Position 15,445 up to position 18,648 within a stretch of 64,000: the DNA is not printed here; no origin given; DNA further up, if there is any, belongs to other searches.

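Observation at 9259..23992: Beta-1,3/1,6-glucan plus alpha-mannan type degradative cluster (fungal-wall/laminarin-like), including an unusual GH55-like::SGL-propeller fusion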

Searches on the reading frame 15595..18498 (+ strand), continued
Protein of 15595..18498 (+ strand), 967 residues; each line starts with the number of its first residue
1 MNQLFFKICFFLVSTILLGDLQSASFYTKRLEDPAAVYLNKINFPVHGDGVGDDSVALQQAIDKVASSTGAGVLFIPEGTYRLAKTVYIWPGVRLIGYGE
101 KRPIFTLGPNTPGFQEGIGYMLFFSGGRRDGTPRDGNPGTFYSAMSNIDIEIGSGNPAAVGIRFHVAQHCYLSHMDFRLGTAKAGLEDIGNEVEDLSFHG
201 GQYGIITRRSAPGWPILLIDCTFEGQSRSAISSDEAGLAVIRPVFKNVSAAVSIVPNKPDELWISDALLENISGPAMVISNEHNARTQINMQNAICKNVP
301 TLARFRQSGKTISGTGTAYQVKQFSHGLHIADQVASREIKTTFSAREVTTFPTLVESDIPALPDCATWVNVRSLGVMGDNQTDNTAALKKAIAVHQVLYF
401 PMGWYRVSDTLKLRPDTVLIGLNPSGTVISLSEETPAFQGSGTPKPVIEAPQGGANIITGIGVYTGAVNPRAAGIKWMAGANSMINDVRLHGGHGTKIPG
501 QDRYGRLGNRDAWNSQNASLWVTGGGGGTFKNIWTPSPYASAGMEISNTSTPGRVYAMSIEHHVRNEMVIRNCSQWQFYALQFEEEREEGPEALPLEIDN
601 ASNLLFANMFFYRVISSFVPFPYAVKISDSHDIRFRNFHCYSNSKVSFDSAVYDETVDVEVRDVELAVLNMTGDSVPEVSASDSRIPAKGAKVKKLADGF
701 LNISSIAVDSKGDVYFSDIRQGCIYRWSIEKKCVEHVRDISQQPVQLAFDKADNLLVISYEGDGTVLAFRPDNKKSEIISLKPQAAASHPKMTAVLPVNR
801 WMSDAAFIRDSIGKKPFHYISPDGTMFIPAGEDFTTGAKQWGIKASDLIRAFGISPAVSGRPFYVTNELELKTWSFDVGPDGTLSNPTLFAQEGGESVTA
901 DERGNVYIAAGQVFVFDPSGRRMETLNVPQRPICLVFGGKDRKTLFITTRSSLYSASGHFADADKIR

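Call 17: find_related_loci(query=A1, collection=genome_contigs, flank=10000)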
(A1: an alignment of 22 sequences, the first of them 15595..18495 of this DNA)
Query A1 (967 aa) in genome_contigs; peptide patterns used: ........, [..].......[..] (x = any residue, [..] = any of these).
404 stretches matched a pattern; 366 encode a relative of the query (tblastn E <= 1e-3); the best 80 are kept; 80 distinct loci.
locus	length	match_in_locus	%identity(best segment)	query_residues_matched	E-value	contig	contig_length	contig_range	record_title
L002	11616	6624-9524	71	1-962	0e+0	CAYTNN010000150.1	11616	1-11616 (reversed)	MAG TPA_asm: uncultured Pirellulales bacterium isolate SRP178699_co2_413 genome assembly, contig: NODE_5258_length_11616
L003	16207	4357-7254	72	1-961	0e+0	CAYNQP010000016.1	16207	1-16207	MAG TPA_asm: uncultured Pirellulales bacterium isolate binchicken_co116_407 genome assembly, contig: NODE_3604_length_16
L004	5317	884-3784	71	1-962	0e+0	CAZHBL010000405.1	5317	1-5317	MAG TPA_asm: uncultured Pirellulales bacterium isolate SRP185410_co2_165 genome assembly, contig: NODE_22714_length_5317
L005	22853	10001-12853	72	10-955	0e+0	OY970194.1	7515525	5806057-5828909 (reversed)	MAG: Sedimentisphaerales bacterium isolate MFD00905.bin.c.1 genome assembly, chromosome: 1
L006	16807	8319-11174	71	10-954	0e+0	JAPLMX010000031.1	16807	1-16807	MAG: Phycisphaerae bacterium isolate LacPavin_0920_SED4_MAG_61_20 LacPavin_0920_SED4_scaffold_1500881, whole genome shot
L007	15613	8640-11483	70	19-960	0e+0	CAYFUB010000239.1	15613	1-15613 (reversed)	MAG TPA_asm: uncultured Pirellulales bacterium isolate ERP108616_co1_197 genome assembly, contig: k119_716935, whole gen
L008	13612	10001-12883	69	1-954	0e+0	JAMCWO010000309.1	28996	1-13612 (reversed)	MAG: Planctomycetota bacterium isolate FK_Sedi_B_Bin.55 NODE_4971_length_28996_cov_1.82528, whole genome shotgun sequenc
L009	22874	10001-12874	70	11-960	0e+0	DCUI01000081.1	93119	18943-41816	MAG TPA_asm: Phycisphaerales bacterium UBA2218 UBA2218_contig_10472, whole genome shotgun sequence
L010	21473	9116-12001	69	9-963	0e+0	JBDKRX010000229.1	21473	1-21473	MAG: Phycisphaerales bacterium isolate 5_bin.222_R1 c_000001707412, whole genome shotgun sequence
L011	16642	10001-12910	68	1-961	0e+0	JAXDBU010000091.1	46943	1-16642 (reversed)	MAG: Sedimentisphaerales bacterium isolate POMEDNA-B26 Raw2_k127_1913299, whole genome shotgun sequence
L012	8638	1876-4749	68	6-954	0e+0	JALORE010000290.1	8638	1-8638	MAG: Planctomycetota bacterium isolate Prado173 scaffold_15701, whole genome shotgun sequence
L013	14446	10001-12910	68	1-967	0e+0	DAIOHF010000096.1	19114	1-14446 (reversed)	MAG TPA_asm: Sedimentisphaerales bacterium isolate CTOTU29512 NODE_1688_length_19114_cov_13.587387, whole genome shotgun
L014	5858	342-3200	68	9-955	0e+0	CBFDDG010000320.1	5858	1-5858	MAG TPA_asm: uncultured Phycisphaerae bacterium isolate SRR26215681_binner23_Refined_61 genome assembly, contig: ERZ2507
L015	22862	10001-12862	67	10-955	0e+0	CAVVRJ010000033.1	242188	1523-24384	MAG: uncultured Planctomycetota bacterium isolate MFD03726.bin.2.7 genome assembly, contig: contig_48657, whole genome s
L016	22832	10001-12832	65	11-955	0e+0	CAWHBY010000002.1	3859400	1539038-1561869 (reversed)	MAG: uncultured Phycisphaerae bacterium isolate MFD00905.bin.1.20 genome assembly, contig: contig_19850, whole genome sh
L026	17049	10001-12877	58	6-954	0e+0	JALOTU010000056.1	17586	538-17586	MAG: Verrucomicrobia bacterium isolate Prado241 scaffold_13779, whole genome shotgun sequence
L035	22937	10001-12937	54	6-955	0e+0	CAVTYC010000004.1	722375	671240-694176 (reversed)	MAG: uncultured Acidobacteriaceae bacterium isolate MFD06714.bin.2.186 genome assembly, contig: contig_33484, whole geno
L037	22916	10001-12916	54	9-960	0e+0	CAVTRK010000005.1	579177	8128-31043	MAG: uncultured Acidobacteriota bacterium isolate MFD09495.bin.2.59 genome assembly, contig: contig_3128, whole genome s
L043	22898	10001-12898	54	1-960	0e+0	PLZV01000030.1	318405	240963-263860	MAG: Verrucomicrobia bacterium isolate palsa_1439 73.20120700_P3D.107_contig_12159, whole genome shotgun sequence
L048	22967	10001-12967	51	7-955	0e+0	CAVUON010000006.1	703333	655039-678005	MAG: uncultured Acidobacteriaceae bacterium isolate MFD06092.bin.1.78 genome assembly, contig: contig_35635, whole genom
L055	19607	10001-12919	52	4-955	0e+0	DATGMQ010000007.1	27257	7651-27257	MAG TPA_asm: Alloacidobacterium sp. isolate SMAG_U9916 k141_402735, whole genome shotgun sequence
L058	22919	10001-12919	51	12-955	0e+0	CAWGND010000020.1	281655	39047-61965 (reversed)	MAG: Terriglobales bacterium isolate MFD01138.bin.3.178 genome assembly, contig: contig_25758, whole genome shotgun sequ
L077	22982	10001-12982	49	4-955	0e+0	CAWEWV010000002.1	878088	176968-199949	MAG: uncultured Acidobacteriaceae bacterium isolate MFD05512.bin.2.7 genome assembly, contig: contig_13164, whole genome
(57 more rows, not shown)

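Call 24: search_protein_families(library=pfam, proteins=[L048:8536-9945:+, L058:13046-14173:+, L037:130-1947:+, L055:15974-19318:+, L035:4893-7253:+, L077:14132-15385:+, L026:6208-7308:+, L014:4456-5835:-, L043:8946-9989:+], max_evalue=0.0001)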
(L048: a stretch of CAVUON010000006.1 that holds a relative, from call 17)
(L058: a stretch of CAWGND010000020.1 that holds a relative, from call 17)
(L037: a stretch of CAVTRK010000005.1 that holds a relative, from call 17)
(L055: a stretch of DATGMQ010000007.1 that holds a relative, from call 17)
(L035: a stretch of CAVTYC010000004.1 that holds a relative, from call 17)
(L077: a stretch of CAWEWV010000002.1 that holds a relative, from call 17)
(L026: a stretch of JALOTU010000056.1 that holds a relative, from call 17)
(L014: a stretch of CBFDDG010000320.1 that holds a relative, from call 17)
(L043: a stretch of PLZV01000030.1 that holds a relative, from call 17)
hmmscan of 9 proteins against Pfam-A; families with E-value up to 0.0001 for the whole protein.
L048:8536-9945:+ (469 aa): 3 families
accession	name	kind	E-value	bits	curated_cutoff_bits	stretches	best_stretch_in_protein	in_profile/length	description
PF02055.22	Glyco_hydro_30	-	2.1e-41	142.5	23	1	73-405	2-348/348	Glycosyl hydrolase family 30 TIM-barrel domain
PF17189.10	Glyco_hydro_30C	-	3.6e-14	53.1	22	1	408-467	1-65/65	Glycosyl hydrolase family 30 beta sandwich domain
PF02057.21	Glyco_hydro_59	-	8.2e-14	52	27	1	73-338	2-235/294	Glycosyl hydrolase family 59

L058:13046-14173:+ (375 aa): 4 families
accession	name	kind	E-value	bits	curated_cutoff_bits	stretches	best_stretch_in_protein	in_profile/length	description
PF13377.12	Peripla_BP_3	-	2.1e-34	119.4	26.5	1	193-356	2-167/167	Periplasmic binding protein-like domain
PF00532.27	Peripla_BP_1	-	1.4e-19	71.1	22.2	1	91-335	2-262/281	Periplasmic binding proteins and sugar binding domain of LacI family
PF13407.12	Peripla_BP_4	-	2e-08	34.6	35.1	1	178-332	97-252/258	Periplasmic binding protein domain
PF00356.27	LacI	-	2.6e-06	27.6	27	1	45-79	14-46/46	Bacterial regulatory proteins, lacI family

L037:130-1947:+ (605 aa): 3 families
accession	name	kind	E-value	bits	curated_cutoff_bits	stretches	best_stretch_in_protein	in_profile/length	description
PF13517.12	FG-GAP_3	-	2e-52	176.1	26.9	5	167-229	1-61/61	FG-GAP-like repeat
PF07593.17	UnbV_ASPIC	-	3.9e-16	59.1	23.4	1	520-587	1-68/68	ASPIC and UnbV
PF01839.29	FG-GAP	-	2e-15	56.7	22.1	1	160-194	2-33/37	FG-GAP repeat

L055:15974-19318:+ (1114 aa): 2 families
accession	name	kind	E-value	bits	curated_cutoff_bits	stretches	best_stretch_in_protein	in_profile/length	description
PF25183.1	OMP_b-brl_4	-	1.1e-214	715.9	30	1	246-1107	2-838/838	Outer membrane beta barrel domain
PF13620.12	CarboxypepD_reg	-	1.7e-14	54.4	32.3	1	38-116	2-81/82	Carboxypeptidase regulatory-like domain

L035:4893-7253:+ (786 aa): 3 families
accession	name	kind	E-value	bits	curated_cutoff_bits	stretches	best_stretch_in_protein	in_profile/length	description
PF00933.27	Glyco_hydro_3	-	1.4e-72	245.2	27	1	75-379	1-315/316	Glycosyl hydrolase family 3 N terminal domain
PF01915.27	Glyco_hydro_3_C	-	1e-60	205.6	31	1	419-667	2-200/200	Glycosyl hydrolase family 3 C-terminal domain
PF14310.12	Fn3-like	-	2.8e-27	95.1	25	1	705-774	2-71/71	Fibronectin type III-like domain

L077:14132-15385:+ (417 aa): 1 family
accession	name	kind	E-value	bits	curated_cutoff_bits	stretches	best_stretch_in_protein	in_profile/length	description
PF07690.21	MFS_1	-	1.7e-13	50.7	33.4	1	39-173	201-346/347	Major Facilitator Superfamily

L026:6208-7308:+ (366 aa): 2 families
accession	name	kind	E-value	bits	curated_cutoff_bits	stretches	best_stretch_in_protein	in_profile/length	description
PF00722.28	Glyco_hydro_16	-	2.4e-17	63.4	22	1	76-260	8-163/175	Glycosyl hydrolases family 16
PF03935.22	SKN1_KRE6_Sbg1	-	9.7e-09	34.6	30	1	67-140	148-224/501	Beta-glucan synthesis-associated protein SKN1/KRE6/Sbg1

L014:4456-5835:- (459 aa): 3 families
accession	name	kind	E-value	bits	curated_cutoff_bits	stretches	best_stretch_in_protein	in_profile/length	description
PF01408.29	GFO_IDH_MocA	-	4.7e-21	76.1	24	1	12-130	1-119/120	Oxidoreductase family, NAD-binding Rossmann fold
PF19051.5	GFO_IDH_MocA_C2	-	6.3e-10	39.4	23.3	1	174-232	47-105/254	Oxidoreductase family, C-terminal alpha/beta domain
PF22725.1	GFO_IDH_MocA_C3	-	5.8e-07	30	27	0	199-263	32-93/124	GFO/IDH/MocA C-terminal domain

L043:8946-9989:+ (347 aa): 1 family
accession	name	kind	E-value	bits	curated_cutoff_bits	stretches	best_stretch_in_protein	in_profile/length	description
PF00248.27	Aldo_ket_red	-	5.2e-65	219.8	24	1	43-335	2-289/291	Aldo/keto reductase family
